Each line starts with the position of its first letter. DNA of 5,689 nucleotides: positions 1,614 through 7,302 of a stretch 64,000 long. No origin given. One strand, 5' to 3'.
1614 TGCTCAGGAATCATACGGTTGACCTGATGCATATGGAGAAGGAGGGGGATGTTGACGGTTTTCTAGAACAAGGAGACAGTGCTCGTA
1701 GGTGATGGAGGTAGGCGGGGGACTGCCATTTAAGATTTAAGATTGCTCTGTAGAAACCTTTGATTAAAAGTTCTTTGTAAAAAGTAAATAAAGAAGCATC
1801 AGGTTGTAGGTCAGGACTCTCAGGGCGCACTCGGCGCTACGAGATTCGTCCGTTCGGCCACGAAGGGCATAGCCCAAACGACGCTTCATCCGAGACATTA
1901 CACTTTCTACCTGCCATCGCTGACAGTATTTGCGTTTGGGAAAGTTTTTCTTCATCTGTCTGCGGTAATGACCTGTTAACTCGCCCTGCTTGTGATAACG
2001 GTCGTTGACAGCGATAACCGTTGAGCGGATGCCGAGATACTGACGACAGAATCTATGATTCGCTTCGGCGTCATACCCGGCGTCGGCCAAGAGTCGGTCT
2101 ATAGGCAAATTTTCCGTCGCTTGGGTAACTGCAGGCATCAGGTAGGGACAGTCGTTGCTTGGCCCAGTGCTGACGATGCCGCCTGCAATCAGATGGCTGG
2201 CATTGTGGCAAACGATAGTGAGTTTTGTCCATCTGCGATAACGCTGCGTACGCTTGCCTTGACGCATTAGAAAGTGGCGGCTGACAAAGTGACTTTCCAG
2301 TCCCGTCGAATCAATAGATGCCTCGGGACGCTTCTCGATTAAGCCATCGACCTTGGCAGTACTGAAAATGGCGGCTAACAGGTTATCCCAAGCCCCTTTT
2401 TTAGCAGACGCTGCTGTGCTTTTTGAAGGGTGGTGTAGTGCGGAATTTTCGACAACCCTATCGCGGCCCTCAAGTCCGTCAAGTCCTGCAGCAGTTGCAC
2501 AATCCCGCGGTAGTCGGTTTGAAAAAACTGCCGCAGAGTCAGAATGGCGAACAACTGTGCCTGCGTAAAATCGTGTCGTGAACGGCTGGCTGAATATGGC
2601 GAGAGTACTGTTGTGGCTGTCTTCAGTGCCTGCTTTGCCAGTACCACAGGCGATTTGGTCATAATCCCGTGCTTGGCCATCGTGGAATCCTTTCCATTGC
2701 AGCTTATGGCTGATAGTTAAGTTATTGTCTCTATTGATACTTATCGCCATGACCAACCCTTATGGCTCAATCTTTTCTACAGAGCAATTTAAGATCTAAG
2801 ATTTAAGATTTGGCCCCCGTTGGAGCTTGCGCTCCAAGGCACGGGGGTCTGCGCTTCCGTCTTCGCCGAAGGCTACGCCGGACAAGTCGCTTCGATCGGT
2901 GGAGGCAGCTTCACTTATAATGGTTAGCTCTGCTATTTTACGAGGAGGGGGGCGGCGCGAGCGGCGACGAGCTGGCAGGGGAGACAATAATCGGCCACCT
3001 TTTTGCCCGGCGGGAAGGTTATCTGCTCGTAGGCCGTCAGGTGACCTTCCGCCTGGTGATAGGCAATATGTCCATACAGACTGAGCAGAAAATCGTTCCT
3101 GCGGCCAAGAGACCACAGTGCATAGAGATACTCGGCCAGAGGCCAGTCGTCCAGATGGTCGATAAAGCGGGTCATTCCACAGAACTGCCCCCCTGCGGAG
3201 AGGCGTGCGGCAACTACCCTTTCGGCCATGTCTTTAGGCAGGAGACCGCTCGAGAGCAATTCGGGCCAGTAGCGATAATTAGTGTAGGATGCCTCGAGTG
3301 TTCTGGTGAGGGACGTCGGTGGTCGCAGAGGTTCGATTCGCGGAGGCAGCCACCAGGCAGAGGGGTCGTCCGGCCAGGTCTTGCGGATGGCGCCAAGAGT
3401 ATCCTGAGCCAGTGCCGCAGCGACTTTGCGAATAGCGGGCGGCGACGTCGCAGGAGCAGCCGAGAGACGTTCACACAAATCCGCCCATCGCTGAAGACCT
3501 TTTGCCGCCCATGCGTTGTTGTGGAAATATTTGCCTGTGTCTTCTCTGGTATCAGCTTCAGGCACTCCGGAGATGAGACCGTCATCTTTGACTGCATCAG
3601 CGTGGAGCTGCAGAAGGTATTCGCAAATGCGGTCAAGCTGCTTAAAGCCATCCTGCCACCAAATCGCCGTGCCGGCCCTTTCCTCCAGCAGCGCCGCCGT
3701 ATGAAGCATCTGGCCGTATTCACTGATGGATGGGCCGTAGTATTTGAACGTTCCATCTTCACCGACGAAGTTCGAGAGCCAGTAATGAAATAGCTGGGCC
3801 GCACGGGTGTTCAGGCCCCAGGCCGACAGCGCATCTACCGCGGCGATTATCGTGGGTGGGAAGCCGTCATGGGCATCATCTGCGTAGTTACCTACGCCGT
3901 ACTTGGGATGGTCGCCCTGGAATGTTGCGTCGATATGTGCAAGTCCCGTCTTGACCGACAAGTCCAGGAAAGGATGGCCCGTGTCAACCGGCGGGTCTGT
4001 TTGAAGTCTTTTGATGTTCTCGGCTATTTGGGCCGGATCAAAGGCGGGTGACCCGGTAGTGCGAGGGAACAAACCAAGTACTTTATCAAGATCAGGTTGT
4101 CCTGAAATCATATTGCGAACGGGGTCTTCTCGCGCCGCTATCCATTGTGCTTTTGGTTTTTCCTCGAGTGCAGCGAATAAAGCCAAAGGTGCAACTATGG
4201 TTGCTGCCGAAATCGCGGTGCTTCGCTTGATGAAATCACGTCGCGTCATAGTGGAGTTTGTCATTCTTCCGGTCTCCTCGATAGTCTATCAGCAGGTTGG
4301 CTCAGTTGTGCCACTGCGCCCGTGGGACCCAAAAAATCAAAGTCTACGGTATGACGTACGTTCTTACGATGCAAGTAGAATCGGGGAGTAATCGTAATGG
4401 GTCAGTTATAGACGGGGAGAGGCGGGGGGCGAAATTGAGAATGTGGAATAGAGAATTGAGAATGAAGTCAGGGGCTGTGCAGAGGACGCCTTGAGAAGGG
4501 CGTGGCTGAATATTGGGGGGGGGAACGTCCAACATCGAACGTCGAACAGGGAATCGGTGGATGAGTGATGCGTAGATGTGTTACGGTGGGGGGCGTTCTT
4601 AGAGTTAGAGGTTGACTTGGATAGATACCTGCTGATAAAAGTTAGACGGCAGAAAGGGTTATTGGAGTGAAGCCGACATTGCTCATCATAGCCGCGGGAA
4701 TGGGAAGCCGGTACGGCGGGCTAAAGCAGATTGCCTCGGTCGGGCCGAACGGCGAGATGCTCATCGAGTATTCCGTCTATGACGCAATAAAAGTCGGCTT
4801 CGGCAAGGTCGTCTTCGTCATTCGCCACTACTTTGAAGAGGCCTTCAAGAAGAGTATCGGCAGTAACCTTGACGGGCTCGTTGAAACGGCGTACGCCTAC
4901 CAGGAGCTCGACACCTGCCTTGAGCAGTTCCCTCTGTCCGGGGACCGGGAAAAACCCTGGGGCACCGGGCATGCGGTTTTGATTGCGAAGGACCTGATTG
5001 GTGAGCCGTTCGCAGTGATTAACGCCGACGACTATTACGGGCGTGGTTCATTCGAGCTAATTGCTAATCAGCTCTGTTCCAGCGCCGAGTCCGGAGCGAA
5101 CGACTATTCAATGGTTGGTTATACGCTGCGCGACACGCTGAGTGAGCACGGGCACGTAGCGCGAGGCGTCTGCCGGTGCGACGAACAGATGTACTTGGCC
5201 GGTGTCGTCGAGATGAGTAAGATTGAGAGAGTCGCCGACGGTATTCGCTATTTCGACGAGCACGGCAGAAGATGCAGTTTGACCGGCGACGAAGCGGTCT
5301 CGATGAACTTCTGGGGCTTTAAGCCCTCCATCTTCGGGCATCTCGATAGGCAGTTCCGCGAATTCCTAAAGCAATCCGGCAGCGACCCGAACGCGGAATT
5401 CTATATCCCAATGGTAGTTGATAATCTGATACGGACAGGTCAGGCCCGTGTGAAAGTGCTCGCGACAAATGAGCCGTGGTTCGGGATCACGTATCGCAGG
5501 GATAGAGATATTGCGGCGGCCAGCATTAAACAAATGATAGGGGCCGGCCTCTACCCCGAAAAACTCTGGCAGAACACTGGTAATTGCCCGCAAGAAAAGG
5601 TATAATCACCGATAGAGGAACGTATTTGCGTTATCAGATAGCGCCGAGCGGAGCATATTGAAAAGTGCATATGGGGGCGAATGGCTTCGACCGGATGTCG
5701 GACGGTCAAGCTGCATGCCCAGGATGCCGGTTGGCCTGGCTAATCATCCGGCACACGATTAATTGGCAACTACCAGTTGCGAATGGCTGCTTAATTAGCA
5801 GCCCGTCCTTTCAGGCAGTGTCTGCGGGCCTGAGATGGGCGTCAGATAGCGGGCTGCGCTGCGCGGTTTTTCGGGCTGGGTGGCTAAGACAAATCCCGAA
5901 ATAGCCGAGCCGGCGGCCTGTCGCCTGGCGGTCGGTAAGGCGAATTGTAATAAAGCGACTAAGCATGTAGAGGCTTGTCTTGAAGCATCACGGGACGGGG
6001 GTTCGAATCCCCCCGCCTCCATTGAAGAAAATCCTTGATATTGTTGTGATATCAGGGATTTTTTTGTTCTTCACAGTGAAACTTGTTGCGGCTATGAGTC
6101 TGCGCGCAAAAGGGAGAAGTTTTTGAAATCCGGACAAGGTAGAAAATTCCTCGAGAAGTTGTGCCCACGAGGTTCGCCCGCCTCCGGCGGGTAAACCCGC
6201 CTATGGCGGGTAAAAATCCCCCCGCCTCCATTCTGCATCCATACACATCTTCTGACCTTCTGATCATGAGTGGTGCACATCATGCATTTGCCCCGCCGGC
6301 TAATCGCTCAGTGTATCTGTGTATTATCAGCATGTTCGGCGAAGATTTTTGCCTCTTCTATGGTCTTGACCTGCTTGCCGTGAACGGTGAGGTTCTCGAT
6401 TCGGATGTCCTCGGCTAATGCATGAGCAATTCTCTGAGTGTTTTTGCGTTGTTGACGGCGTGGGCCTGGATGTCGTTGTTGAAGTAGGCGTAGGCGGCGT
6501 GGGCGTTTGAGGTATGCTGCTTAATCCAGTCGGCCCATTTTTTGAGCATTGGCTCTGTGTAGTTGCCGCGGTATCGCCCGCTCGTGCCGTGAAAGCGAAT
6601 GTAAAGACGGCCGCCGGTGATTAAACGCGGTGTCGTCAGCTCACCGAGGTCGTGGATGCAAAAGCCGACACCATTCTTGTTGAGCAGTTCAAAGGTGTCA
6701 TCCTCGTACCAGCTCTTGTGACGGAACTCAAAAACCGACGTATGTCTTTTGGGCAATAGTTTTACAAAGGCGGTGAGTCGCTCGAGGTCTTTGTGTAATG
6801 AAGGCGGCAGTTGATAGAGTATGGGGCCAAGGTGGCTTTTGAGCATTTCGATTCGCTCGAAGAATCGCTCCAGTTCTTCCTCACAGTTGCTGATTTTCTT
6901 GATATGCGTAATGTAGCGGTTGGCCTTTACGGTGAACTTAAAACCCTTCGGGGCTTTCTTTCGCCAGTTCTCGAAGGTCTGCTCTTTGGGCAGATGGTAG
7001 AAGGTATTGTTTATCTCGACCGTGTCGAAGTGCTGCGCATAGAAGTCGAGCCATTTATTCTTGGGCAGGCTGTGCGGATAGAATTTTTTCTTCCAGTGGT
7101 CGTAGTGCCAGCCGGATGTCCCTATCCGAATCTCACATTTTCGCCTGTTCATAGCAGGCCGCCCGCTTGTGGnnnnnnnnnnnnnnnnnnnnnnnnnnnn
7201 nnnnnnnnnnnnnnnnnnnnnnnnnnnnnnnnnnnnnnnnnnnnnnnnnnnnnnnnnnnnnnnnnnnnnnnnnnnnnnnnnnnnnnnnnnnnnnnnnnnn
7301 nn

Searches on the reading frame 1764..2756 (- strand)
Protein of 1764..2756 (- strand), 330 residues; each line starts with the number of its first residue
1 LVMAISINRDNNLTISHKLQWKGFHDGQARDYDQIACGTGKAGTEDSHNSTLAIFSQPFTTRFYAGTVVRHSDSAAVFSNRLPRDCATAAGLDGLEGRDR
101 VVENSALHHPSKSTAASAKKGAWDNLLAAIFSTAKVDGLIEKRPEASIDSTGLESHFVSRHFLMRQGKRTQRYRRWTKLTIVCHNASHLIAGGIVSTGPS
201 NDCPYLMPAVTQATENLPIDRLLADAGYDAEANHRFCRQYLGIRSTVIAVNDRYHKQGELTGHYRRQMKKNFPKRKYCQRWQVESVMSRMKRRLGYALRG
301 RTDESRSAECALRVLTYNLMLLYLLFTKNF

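Call 72: search_protein_families(library=pfam, proteins=[window:1764-2756:-], max_evalue=0.00001)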
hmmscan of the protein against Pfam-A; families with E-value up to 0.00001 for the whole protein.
window:1764-2756:- (330 aa): 1 family
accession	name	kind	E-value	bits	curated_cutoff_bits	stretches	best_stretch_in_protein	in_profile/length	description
PF01609.27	DDE_Tnp_1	-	1.6e-20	74.2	23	1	146-319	7-200/200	Transposase DDE domain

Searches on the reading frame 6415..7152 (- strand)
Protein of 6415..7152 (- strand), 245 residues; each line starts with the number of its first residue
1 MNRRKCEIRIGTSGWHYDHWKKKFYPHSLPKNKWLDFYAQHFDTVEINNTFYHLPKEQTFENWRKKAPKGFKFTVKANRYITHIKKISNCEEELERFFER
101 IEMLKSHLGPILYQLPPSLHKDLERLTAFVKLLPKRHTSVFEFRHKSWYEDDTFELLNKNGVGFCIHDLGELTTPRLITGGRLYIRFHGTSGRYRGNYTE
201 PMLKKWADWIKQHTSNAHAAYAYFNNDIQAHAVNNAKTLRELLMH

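Call 72: search_protein_families(library=pfam, proteins=[window:6415-7152:-], max_evalue=0.00001)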
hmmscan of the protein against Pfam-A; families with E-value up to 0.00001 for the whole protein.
window:6415-7152:- (245 aa): 1 family
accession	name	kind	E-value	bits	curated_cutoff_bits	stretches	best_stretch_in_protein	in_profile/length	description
PF01904.24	DUF72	-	4.3e-74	249.7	25.3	1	25-242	1-217/217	Protein of unknown function DUF72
